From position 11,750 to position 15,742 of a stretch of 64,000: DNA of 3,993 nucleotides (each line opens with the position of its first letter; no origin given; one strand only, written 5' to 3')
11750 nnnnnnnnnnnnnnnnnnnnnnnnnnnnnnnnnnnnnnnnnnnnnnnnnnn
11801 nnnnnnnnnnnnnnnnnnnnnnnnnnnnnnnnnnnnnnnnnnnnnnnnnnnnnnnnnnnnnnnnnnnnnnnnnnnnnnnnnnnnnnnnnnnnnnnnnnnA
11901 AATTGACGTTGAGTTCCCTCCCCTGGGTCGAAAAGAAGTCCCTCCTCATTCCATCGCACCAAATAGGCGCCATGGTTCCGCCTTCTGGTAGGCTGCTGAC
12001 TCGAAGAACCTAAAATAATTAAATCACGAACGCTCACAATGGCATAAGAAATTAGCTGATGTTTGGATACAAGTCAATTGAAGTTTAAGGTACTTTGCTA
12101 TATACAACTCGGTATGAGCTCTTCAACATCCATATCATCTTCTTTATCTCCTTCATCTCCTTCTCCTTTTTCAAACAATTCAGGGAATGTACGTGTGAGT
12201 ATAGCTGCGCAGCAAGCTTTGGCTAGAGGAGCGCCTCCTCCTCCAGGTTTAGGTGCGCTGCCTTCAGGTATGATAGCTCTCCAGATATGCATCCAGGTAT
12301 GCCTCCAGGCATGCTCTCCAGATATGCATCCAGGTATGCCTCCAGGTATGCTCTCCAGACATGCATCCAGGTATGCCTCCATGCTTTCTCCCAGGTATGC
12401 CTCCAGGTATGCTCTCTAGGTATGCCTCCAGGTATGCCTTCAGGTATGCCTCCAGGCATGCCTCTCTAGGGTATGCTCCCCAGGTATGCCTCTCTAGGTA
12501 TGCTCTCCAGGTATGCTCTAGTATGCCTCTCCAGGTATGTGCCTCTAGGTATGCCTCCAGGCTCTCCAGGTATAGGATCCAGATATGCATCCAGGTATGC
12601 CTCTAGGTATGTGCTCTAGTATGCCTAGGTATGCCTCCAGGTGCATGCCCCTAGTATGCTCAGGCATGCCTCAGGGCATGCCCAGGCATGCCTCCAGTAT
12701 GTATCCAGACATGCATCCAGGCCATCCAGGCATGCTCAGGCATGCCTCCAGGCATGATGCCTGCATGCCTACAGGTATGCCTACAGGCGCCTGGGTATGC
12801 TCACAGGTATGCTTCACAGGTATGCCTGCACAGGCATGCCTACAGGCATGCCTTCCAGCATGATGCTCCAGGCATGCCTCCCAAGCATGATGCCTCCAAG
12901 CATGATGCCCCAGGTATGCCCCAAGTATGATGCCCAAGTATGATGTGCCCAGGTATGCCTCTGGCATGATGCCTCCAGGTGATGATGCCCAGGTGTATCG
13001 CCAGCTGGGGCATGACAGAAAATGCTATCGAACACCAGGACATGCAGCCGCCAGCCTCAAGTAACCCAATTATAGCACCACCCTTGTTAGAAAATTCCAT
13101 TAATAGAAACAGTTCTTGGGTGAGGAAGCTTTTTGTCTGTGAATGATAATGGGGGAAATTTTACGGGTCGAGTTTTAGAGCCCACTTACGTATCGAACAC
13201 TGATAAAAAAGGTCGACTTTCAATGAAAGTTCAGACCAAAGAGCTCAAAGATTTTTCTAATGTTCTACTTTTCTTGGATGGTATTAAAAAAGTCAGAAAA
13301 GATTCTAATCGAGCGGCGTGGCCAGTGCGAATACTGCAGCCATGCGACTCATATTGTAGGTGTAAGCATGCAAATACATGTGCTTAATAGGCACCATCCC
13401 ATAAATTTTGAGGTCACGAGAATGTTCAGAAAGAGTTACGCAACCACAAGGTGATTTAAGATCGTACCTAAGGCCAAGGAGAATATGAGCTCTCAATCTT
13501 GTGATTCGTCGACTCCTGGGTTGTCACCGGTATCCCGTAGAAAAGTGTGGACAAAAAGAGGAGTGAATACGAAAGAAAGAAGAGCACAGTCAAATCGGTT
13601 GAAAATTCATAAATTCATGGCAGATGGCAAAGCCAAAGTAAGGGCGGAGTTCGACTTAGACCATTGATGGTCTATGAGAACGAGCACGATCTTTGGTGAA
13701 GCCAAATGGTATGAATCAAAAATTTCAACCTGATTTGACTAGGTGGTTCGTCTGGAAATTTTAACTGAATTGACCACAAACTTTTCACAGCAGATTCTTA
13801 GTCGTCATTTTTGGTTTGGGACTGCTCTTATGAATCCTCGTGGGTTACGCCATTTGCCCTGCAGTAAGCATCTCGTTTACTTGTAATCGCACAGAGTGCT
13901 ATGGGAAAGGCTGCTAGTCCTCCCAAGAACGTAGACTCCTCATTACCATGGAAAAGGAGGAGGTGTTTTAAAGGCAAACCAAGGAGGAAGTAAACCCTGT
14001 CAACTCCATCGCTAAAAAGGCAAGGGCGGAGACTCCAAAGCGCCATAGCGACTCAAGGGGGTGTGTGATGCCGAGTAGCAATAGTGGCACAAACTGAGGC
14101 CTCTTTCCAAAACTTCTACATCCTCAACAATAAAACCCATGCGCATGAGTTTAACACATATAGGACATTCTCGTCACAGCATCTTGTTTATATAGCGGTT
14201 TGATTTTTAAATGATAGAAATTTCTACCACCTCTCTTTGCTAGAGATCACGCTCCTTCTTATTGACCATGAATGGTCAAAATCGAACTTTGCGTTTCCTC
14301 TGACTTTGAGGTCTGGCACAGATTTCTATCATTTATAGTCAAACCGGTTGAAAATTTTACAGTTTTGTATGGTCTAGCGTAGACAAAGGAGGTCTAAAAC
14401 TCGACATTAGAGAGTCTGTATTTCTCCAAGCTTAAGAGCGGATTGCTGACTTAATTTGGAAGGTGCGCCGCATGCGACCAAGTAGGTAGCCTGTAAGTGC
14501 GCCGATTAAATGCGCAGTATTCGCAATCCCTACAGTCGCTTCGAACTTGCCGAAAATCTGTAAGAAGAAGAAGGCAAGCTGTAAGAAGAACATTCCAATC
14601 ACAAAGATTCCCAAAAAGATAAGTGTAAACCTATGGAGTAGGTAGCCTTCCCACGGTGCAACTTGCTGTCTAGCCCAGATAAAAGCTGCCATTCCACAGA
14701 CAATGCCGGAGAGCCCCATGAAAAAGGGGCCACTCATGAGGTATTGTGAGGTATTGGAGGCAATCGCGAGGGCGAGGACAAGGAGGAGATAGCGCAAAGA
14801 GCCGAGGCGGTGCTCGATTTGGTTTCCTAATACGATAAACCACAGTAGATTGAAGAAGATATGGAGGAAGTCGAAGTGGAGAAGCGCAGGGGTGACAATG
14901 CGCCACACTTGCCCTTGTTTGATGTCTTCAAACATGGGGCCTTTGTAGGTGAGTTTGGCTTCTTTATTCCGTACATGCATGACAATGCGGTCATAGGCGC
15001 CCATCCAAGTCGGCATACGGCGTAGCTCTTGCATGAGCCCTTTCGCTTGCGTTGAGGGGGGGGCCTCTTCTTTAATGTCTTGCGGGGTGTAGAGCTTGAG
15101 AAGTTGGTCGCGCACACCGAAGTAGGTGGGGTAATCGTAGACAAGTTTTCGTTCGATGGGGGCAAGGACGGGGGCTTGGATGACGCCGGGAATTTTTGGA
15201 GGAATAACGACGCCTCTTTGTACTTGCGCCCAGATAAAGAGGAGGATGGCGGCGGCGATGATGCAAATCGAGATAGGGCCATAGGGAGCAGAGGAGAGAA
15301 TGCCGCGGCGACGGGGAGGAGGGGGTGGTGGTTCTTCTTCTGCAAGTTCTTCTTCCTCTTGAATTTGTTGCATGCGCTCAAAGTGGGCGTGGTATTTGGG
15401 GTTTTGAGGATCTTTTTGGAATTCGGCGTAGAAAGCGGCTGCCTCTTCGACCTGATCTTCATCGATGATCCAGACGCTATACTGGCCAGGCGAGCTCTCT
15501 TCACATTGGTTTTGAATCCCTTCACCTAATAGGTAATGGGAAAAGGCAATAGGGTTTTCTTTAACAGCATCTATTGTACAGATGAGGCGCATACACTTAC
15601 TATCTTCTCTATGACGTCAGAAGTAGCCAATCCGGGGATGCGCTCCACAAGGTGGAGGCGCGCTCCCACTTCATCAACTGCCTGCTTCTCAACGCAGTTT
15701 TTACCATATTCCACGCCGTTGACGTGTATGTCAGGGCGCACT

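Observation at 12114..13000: About 740-bp degenerate 12/13-nt tandem repeat with a 37-nt higher-order unit, nearly stop-free in all frames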

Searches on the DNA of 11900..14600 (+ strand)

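Call 50: search_dna_similar(query=window:12038-14431:+, collection=plasmids, mode=distant, max_rows=10)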
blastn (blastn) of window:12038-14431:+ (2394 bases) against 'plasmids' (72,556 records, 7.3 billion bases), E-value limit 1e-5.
No match.

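Call 51: search_dna_similar(query=window:12038-14431:+, collection=phages, mode=distant, max_rows=10)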
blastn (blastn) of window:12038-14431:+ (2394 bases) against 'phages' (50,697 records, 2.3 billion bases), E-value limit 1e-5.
No match.
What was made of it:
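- Tried and rejected: The plasmid and phage collections had no match to the whole gap (calls 50, 51).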

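Call 52: search_rna_families(source=window, start=11900, end=14600, threshold=evalue, max_evalue=1)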
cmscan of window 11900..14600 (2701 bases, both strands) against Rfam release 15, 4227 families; matches with E-value up to 1: 0.
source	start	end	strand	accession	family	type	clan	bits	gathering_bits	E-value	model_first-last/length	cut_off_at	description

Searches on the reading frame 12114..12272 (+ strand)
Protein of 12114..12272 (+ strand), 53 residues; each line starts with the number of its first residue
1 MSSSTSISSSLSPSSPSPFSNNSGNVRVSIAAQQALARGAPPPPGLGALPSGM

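Call 73: search_protein_representatives(protein=window:12114-12272:+)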
Query: 53 residues. Proteins with E-value up to 0.001 (for the whole library): 1; up to 1e-10: 0; up to 1e-30: 0. The best 1 are listed.
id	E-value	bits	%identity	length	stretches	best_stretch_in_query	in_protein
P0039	5.5e-06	41.9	39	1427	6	4-37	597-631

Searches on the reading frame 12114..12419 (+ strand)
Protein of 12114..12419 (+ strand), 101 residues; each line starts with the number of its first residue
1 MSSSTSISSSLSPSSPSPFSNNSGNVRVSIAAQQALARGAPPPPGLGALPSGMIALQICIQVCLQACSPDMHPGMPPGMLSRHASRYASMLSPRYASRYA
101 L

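Call 25: find_encoding_contigs(protein=window:12114-12419:+, flank=5000)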
Protein window:12114-12419:+ (101 aa): no gene with exactly this product is on record in the collection.

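Call 30: search_protein_families(library=pfam, max_evalue=1, proteins=[window:12114-12419:+])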
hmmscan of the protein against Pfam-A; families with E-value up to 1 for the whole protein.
window:12114-12419:+ (101 aa): 1 family
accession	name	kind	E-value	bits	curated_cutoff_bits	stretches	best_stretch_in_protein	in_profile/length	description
PF20566.3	Eap1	-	0.32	10.4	28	1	31-91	629-685/751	eIF4E-associated protein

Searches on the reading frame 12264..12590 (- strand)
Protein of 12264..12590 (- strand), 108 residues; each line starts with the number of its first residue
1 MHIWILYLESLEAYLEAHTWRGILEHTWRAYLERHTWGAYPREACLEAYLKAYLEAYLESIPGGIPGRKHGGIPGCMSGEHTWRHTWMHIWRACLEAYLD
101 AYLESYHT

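Call 38: find_encoding_contigs(protein=window:12264-12590:-, flank=5000)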
Protein window:12264-12590:- (108 aa): no gene with exactly this product is on record in the collection.

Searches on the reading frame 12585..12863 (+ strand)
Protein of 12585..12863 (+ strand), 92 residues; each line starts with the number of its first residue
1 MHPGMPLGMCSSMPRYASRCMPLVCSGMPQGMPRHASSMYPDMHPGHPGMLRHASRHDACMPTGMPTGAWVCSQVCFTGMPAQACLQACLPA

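Call 66: find_encoding_contigs(protein=window:12585-12863:+, flank=5000)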
Protein window:12585-12863:+ (92 aa): no gene with exactly this product is on record in the collection.

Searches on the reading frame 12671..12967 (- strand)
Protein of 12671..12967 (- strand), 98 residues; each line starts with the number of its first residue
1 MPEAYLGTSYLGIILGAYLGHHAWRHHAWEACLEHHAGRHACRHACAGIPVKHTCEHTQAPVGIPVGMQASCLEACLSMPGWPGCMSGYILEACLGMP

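Call 40: find_encoding_contigs(protein=window:12671-12967:-, flank=5000)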
Protein window:12671-12967:- (98 aa): no gene with exactly this product is on record in the collection.

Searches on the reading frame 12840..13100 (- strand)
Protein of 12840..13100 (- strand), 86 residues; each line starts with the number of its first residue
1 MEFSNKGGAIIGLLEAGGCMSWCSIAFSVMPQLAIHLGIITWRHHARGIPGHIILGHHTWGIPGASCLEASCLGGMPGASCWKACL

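Call 30: search_protein_families(library=pfam, max_evalue=1, proteins=[window:12840-13100:-])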
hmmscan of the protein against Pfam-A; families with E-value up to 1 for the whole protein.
window:12840-13100:- (86 aa): 0 families

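Call 67: find_encoding_contigs(protein=window:12840-13100:-, flank=5000)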
Protein window:12840-13100:- (86 aa): no gene with exactly this product is on record in the collection.

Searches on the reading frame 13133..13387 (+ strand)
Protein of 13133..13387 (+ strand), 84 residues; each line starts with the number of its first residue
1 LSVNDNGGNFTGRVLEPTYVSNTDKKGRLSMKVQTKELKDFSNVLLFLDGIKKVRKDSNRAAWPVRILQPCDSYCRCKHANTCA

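Call 30: search_protein_families(library=pfam, max_evalue=1, proteins=[window:13133-13387:+])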
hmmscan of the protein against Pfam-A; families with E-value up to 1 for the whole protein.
window:13133-13387:+ (84 aa): 0 families

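Call 68: find_encoding_contigs(protein=window:13133-13387:+, flank=5000)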
Protein window:13133-13387:+ (84 aa): no gene with exactly this product is on record in the collection.

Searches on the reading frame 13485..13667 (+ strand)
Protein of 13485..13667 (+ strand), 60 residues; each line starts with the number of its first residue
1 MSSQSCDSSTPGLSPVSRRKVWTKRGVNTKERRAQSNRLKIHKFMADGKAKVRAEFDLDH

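Call 24: find_encoding_contigs(protein=window:13485-13667:+, flank=5000)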
Protein window:13485-13667:+ (60 aa): no gene with exactly this product is on record in the collection.

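Call 30: search_protein_families(library=pfam, max_evalue=1, proteins=[window:13485-13667:+])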
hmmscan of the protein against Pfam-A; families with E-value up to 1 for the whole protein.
window:13485-13667:+ (60 aa): 0 families

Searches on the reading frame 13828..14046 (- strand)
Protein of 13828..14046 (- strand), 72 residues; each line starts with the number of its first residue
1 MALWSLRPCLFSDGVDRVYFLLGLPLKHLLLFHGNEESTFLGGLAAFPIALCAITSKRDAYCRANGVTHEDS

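Call 30: search_protein_families(library=pfam, max_evalue=1, proteins=[window:13828-14046:-])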
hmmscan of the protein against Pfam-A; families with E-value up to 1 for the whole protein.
window:13828-14046:- (72 aa): 0 families

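Call 39: find_encoding_contigs(protein=window:13828-14046:-, flank=5000)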
Protein window:13828-14046:- (72 aa): no gene with exactly this product is on record in the collection.
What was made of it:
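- On Bacterial minisatellite / VNTR: No second assembly of the tract was found (calls 24, 25, 38-40, 66-68).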

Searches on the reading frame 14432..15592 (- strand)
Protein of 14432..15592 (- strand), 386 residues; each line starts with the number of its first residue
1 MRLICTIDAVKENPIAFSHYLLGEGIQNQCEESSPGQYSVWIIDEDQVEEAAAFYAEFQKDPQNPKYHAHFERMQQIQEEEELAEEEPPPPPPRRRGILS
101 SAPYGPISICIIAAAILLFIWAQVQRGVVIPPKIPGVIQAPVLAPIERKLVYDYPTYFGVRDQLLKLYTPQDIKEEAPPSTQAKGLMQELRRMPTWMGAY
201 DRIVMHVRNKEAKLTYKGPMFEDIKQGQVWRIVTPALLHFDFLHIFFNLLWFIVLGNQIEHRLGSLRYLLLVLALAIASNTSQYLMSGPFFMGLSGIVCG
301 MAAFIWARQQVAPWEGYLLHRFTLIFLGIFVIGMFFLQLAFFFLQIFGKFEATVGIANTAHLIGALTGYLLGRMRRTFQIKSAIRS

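Call 9: find_encoding_contigs(protein=window:14432-15592:-, flank=10000, max_places=10)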
Protein window:14432-15592:- (386 aa): 1 contig read that carries it; 1 place shown.
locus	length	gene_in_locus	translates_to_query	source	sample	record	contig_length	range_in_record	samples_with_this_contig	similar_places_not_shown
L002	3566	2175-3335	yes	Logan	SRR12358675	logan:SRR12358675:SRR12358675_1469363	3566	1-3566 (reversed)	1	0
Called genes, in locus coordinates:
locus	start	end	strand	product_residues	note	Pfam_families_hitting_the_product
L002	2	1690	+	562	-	?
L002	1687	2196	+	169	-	PF01467:CTP_transf_like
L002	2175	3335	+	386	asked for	PF12122:Rhomboid_N, PF01694:Rhomboid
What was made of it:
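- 14432..15592 (-): Flanking gene: rhomboid protease. call 9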
